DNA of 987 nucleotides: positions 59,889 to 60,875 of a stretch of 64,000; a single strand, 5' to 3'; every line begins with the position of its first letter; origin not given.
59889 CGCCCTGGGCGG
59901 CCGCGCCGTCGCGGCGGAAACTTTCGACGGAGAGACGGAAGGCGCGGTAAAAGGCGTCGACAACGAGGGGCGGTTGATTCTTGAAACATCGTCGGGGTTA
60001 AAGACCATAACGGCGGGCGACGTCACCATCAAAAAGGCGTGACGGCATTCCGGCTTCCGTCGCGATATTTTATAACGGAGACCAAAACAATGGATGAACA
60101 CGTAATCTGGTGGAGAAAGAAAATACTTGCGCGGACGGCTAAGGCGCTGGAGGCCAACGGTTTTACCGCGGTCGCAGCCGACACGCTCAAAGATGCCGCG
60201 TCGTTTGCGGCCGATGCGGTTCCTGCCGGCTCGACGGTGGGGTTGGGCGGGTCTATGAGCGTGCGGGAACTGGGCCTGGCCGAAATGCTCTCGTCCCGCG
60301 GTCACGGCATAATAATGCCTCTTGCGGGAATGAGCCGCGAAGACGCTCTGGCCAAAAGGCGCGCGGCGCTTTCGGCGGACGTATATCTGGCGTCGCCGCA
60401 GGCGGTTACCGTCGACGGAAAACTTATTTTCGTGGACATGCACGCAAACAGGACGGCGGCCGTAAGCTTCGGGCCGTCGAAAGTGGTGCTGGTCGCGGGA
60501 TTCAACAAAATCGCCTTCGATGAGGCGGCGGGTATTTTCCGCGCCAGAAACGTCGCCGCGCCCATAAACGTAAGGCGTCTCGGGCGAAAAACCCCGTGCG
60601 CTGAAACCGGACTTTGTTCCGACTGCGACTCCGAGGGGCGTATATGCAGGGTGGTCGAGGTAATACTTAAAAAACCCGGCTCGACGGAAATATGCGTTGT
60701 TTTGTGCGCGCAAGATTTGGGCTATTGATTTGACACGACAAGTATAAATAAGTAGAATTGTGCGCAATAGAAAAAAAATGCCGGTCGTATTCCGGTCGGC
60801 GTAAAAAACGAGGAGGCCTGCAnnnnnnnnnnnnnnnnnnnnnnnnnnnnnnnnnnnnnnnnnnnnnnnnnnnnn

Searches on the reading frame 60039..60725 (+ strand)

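Call 42: search_protein_families(library=pfam, proteins=[window:60039-60725:+], max_evalue=0.01)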
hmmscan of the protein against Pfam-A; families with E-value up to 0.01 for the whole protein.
window:60039-60725:+ (229 aa): 1 family
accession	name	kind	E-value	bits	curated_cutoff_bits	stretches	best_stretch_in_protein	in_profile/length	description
PF02589.21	LUD_dom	-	3.9e-33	115.2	22.6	1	31-222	2-188/189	LUD domain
